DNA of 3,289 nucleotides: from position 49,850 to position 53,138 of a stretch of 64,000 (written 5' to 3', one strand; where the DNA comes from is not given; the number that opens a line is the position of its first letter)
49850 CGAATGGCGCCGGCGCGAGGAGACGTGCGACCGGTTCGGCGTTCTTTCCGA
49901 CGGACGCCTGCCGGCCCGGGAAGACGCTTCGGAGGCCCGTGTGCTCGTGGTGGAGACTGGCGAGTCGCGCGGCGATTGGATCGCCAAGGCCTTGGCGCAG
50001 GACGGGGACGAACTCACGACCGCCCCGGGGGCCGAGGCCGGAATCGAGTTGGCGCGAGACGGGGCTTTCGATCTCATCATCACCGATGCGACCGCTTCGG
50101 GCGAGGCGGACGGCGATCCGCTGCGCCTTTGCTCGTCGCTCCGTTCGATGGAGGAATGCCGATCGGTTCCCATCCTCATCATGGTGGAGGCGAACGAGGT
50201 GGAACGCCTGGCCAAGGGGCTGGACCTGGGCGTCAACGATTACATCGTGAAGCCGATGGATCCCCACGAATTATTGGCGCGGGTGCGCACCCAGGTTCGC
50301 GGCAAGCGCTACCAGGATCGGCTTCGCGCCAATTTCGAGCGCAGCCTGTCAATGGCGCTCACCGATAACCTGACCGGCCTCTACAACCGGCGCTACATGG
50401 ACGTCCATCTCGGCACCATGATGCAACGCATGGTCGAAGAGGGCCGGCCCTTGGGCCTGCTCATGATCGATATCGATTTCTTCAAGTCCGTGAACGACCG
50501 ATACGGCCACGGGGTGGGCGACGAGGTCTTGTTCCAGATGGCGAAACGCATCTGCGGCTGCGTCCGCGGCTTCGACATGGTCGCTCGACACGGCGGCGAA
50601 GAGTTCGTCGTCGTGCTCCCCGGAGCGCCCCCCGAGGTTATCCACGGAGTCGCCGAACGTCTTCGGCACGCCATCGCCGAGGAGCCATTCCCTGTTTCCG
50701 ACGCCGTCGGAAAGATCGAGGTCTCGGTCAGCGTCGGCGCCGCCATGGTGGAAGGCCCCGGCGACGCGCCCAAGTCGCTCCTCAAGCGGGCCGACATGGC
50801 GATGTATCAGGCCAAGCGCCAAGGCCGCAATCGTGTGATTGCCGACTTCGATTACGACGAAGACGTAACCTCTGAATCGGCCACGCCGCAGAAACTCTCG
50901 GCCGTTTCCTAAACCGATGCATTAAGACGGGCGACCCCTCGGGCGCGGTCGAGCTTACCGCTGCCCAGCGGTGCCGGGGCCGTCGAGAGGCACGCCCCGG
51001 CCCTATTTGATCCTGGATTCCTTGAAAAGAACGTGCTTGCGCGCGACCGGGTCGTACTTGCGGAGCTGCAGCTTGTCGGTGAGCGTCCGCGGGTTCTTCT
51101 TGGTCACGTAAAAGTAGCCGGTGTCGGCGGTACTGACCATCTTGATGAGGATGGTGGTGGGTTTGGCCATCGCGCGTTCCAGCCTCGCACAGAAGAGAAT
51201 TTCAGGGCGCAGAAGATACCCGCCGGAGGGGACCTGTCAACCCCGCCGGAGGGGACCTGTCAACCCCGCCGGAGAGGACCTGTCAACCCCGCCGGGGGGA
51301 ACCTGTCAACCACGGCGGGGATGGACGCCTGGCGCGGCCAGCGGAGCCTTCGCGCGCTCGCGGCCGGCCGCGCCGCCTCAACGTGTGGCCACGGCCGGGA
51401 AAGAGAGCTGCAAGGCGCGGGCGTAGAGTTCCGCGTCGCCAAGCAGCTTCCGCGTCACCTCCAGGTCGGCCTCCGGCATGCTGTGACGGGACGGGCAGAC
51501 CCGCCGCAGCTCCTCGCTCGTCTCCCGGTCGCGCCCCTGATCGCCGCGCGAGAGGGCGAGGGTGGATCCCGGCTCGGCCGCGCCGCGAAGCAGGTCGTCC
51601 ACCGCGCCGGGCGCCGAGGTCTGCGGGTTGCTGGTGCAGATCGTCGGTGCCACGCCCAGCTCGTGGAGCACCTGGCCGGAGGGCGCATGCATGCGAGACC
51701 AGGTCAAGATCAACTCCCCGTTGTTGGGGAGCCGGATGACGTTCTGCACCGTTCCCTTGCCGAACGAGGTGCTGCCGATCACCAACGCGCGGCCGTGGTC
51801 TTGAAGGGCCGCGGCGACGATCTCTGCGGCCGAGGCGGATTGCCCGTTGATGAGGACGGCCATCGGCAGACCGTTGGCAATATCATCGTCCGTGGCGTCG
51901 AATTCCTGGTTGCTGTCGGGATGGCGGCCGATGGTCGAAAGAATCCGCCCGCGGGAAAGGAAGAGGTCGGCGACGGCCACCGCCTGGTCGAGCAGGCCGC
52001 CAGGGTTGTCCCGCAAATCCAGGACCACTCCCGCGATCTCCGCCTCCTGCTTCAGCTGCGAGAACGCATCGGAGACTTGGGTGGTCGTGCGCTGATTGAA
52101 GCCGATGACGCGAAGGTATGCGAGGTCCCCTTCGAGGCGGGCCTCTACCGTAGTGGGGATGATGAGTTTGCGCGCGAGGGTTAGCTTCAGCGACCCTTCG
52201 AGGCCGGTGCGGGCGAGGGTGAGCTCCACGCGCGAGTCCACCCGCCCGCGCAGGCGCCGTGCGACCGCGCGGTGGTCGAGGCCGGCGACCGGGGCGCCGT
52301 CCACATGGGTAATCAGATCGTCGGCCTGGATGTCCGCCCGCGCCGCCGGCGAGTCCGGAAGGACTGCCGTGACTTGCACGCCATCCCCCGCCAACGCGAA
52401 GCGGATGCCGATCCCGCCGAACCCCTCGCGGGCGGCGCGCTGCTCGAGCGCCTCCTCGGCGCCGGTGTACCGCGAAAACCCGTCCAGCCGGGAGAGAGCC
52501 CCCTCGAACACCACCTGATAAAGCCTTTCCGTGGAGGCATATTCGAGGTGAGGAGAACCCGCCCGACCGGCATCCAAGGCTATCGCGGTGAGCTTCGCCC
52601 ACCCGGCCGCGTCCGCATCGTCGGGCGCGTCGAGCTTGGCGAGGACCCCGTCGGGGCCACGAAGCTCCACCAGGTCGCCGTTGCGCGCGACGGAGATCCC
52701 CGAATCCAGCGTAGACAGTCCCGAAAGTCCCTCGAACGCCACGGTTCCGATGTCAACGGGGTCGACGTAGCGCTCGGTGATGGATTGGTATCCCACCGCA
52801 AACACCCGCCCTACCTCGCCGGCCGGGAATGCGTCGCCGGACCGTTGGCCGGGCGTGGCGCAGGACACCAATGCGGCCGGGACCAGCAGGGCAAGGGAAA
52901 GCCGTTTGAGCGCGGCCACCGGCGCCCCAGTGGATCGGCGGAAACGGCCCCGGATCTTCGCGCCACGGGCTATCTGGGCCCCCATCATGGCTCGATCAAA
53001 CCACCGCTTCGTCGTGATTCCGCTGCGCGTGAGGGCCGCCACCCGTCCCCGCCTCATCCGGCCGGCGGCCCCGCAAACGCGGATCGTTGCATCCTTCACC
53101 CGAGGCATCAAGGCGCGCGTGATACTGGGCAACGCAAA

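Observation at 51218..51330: Tandem array of a 23-nt near-palindromic unit between ctpA and rpmG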

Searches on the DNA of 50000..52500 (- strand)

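Call 7: search_rna_families(source=window, start=50000, end=52500, threshold=evalue, max_evalue=1)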
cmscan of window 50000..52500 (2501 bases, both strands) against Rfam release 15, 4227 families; matches with E-value up to 1: 0.
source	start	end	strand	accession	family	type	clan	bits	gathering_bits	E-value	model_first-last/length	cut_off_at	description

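Call 52: search_dna_similar(query=window:51171-51380:-, collection=plasmids, mode=distant, max_evalue=0.001, max_rows=10)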
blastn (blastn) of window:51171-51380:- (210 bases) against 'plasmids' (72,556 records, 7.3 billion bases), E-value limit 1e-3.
No match.

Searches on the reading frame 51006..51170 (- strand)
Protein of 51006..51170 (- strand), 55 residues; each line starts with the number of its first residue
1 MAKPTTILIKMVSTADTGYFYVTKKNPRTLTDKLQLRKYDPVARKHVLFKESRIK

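Call 11: find_encoding_contigs(protein=window:51006-51170:-, flank=4000, max_places=10)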
Protein window:51006-51170:- (55 aa): 5 contigs read that carry it; 5 places shown.
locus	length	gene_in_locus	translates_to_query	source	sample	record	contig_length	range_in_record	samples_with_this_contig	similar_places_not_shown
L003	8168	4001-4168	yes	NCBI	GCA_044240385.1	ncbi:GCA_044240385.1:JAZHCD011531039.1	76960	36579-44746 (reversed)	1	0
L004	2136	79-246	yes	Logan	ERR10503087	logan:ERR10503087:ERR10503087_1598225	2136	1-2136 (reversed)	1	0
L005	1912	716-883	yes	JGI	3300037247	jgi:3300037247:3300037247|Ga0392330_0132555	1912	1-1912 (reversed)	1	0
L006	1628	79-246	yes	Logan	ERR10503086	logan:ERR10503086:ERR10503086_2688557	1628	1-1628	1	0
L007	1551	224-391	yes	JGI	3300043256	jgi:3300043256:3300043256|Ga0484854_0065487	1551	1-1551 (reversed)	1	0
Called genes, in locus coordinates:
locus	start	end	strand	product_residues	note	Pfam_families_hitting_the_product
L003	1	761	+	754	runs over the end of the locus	PF17876:CSD2, PF00773:RNB, PF00575:S1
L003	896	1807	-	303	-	PF00561:Abhydrolase_1, PF12146:Hydrolase_4 (weak), PF12697:Abhydrolase_6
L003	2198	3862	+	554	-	PF00595:PDZ, PF13180:PDZ_2, PF17820:PDZ_6, PF03572:Peptidase_S41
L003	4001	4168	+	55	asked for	PF00471:Ribosomal_L33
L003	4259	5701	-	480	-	PF00072:Response_reg, PF23198:PDE8A_N (faint), PF00072:Response_reg, PF00990:GGDEF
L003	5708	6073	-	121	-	PF00072:Response_reg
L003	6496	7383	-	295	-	PF08904:EipB_like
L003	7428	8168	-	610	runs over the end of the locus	PF01336:tRNA_anti-codon, PF00152:tRNA-synt_2, PF02938:GAD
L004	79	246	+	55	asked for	PF00471:Ribosomal_L33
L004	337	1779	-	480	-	PF00072:Response_reg, PF23198:PDE8A_N (faint), PF00072:Response_reg, PF00990:GGDEF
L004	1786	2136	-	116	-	?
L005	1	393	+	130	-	?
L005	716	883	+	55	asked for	PF00471:Ribosomal_L33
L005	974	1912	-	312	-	?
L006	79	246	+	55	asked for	PF00471:Ribosomal_L33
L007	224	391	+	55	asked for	PF00471:Ribosomal_L33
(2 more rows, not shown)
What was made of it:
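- Checked: L33 is PF00471, and the upstream gene has PDZ and Peptidase_S41 domains in the conspecific gene calls (call 11).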

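Call 23: find_homologous_proteins(query=L003:2198-3859:+, max_evalue=1e-60)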
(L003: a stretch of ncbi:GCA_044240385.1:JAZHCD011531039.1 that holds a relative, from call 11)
Query L003:2198-3859:+ (554 aa): 3843 proteins with E <= 1e-60 among 8000 candidates; the best 120 are listed.
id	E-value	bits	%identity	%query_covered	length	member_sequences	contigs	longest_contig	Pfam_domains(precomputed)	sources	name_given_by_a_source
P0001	0.0e+0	1162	98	100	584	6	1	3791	PF17820.8,PF03572.24,PF00595.30,PF13180.13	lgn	-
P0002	2.7e-213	727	70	90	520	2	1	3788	PF17820.8,PF03572.24,PF00595.30,PF13180.13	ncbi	-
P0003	4.0e-205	700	62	99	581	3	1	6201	PF17820.8,PF03572.24,PF00595.30,PF13180.13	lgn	-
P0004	2.2e-186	638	61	92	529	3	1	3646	PF17820.8,PF03572.24,PF00595.30,PF13180.13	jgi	jgi:carboxyl-terminal processing protease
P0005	1.4e-168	580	57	96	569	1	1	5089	PF14685.15,PF17820.8,PF03572.24,PF00595.30,PF13180.13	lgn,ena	-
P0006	3.9e-162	558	56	88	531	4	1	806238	PF17820.8,PF03572.24,PF00595.30,PF13180.13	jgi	-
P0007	1.7e-159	550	55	89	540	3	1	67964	PF17820.8,PF03572.24,PF00595.30,PF13180.13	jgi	jgi:carboxyl-terminal processing protease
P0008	8.7e-159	547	53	88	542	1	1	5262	PF17820.8,PF03572.24,PF00595.30,PF13180.13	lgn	-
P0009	5.8e-157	541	52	90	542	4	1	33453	PF17820.8,PF03572.24,PF00595.30,PF13180.13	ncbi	-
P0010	1.0e-156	541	53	91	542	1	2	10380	PF17820.8,PF03572.24,PF00595.30,PF13180.13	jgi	jgi:carboxyl-terminal processing protease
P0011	4.3e-156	538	53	90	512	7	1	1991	PF17820.8,PF03572.24,PF00595.30,PF13180.13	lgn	-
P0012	7.4e-154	531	54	87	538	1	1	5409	PF17820.8,PF03572.24,PF00595.30,PF13180.13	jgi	-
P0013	7.8e-154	531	52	87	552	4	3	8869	PF17820.8,PF03572.24,PF00595.30,PF13180.13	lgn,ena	-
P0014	8.3e-154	531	54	89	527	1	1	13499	PF17820.8,PF03572.24,PF00595.30,PF13180.13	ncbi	ncbi:MAG: S41 family peptidase [Alphaproteobacteria bacterium]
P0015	2.1e-153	530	54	88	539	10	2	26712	PF17820.8,PF03572.24,PF00595.30,PF13180.13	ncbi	-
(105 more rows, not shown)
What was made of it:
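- Tried and rejected: Named homologues of the S41 peptidase are Alphaproteobacteria, Rhodospirillaceae and Kiloniellaceae MAGs at 50% identity or less (call 23).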

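Call 24: find_encoding_contigs(protein=P0001, flank=3000, max_places=10)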
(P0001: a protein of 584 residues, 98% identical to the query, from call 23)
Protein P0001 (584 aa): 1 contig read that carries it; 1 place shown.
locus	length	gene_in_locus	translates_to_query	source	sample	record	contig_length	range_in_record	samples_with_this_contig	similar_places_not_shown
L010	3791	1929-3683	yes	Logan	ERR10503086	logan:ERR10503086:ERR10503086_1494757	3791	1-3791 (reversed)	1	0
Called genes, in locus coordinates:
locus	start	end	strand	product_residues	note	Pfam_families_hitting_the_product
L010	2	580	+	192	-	?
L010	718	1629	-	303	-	PF00561:Abhydrolase_1, PF12146:Hydrolase_4 (weak), PF12697:Abhydrolase_6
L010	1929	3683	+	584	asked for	PF00595:PDZ, PF13180:PDZ_2, PF17820:PDZ_6, PF03572:Peptidase_S41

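Call 25: find_encoding_contigs(protein=P0002, flank=3000, max_places=6)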
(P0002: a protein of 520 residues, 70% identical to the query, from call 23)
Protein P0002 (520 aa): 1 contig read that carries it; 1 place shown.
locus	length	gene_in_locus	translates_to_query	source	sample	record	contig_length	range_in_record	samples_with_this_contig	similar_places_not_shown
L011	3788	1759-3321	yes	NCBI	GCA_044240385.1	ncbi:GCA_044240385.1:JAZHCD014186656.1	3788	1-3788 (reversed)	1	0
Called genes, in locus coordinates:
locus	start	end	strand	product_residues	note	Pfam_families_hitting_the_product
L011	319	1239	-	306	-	PF00561:Abhydrolase_1, PF12146:Hydrolase_4 (weak), PF12697:Abhydrolase_6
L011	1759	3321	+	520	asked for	PF00595:PDZ (faint), PF13180:PDZ_2, PF17820:PDZ_6 (weak), PF03572:Peptidase_S41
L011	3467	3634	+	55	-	PF00471:Ribosomal_L33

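Call 26: find_encoding_contigs(protein=P0003, flank=3000, max_places=6)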
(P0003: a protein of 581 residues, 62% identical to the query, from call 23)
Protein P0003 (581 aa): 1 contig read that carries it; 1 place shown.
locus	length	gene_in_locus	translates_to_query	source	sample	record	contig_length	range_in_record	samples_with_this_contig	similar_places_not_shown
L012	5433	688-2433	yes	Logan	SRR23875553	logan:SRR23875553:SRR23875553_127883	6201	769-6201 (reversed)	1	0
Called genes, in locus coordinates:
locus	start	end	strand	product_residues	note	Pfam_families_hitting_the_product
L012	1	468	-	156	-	?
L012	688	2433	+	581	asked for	PF00595:PDZ, PF13180:PDZ_2, PF17820:PDZ_6, PF03572:Peptidase_S41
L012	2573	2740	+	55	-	PF00471:Ribosomal_L33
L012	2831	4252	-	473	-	PF00072:Response_reg, PF00990:GGDEF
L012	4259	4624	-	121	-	PF00072:Response_reg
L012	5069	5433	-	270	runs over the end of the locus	PF08904:EipB_like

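Call 27: find_encoding_contigs(protein=P0004, flank=3000, max_places=6)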
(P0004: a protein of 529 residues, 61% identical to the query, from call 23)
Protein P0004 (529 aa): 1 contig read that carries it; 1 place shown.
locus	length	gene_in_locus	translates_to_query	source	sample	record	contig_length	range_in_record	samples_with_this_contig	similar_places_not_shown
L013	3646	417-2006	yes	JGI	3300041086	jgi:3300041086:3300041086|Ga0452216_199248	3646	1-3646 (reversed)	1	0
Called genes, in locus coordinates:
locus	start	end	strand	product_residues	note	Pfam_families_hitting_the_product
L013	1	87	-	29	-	?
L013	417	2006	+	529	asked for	PF00595:PDZ, PF13180:PDZ_2, PF17820:PDZ_6, PF03572:Peptidase_S41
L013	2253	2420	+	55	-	PF00471:Ribosomal_L33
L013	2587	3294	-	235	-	PF00990:GGDEF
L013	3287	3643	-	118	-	-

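Call 36: find_encoding_contigs(protein=P0006, flank=1500, max_places=3)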
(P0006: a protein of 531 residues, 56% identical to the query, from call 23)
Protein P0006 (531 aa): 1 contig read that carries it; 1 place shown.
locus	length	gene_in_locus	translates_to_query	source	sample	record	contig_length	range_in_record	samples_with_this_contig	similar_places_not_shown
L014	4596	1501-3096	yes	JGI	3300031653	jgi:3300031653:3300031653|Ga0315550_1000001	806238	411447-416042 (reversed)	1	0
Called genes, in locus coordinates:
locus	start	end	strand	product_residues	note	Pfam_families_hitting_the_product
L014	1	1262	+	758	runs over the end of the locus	PF17876:CSD2, PF00773:RNB, PF00575:S1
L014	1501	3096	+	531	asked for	PF00595:PDZ, PF13180:PDZ_2, PF17820:PDZ_6, PF03572:Peptidase_S41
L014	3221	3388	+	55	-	PF00471:Ribosomal_L33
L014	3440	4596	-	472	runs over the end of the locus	PF00072:Response_reg, PF00990:GGDEF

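Call 37: find_encoding_contigs(protein=P0007, flank=1500, max_places=3)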
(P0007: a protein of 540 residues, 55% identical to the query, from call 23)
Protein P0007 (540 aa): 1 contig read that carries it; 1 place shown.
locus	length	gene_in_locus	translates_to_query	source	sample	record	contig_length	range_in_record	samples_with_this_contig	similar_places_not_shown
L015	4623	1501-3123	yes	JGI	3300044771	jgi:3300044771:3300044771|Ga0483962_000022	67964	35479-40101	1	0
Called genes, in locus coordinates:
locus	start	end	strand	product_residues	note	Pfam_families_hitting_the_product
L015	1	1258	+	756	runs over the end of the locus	PF17876:CSD2, PF00773:RNB, PF00575:S1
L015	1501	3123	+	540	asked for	PF00595:PDZ, PF13180:PDZ_2, PF17820:PDZ_6, PF03572:Peptidase_S41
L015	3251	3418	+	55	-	PF00471:Ribosomal_L33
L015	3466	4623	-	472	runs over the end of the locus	PF00072:Response_reg, PF00990:GGDEF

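Call 38: find_encoding_contigs(protein=P0009, flank=1500, max_places=3)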
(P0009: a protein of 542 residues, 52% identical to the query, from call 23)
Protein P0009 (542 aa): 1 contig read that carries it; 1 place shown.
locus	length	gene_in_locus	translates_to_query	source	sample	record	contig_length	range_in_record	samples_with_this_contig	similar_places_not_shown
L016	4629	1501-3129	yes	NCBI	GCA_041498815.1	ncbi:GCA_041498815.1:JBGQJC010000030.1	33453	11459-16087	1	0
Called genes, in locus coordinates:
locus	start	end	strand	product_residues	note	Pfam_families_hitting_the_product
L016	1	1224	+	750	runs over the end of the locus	PF17876:CSD2, PF00773:RNB, PF00575:S1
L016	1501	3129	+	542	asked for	PF00595:PDZ, PF13180:PDZ_2, PF17820:PDZ_6, PF03572:Peptidase_S41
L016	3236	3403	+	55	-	PF00471:Ribosomal_L33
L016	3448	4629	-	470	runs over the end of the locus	PF00072:Response_reg, PF00990:GGDEF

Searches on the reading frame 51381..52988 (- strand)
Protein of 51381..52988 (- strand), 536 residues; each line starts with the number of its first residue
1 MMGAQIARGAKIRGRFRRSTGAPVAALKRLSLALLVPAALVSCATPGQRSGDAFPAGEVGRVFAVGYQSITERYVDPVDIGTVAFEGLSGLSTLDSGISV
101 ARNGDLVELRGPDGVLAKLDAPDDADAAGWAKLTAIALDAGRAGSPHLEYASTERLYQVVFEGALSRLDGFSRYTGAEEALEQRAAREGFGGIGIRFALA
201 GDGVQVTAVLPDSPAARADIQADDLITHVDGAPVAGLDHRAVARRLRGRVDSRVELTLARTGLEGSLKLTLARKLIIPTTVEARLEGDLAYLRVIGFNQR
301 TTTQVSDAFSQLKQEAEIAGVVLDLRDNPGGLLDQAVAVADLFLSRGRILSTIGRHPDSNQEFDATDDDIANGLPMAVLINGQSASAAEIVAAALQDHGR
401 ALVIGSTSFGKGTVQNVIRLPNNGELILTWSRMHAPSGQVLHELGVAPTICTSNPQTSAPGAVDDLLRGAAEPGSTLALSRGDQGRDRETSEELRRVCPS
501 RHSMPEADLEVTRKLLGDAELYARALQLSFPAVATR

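Call 10: find_related_loci(query=window:51381-52988:-, collection=genome_contigs, flank=4000)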
Query window:51381-52988:- (536 aa) in genome_contigs; peptide patterns used: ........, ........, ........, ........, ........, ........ (x = any residue, [..] = any of these).
290 stretches matched a pattern; 2 encode a relative of the query (tblastn E <= 1e-3); 2 distinct loci.
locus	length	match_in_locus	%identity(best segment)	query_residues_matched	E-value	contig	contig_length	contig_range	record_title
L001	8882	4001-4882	31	160-454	4e-40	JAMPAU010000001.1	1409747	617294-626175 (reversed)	MAG: Ruminococcus flavefaciens isolate NALB_7813_7 Scaffold_#1__SCF_001__1408647_bp, whole genome shotgun sequence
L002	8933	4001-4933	36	147-463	3e-57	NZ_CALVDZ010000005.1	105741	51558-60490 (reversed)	MAG: uncultured Helicobacter sp. isolate BRZ_RP__bin61 BRZ_RP__NODE_224_length_105741_cov_11.110709, whole genome shotgu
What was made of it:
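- Tried and rejected: genome_contigs scan with the S41 peptidase (call 10).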
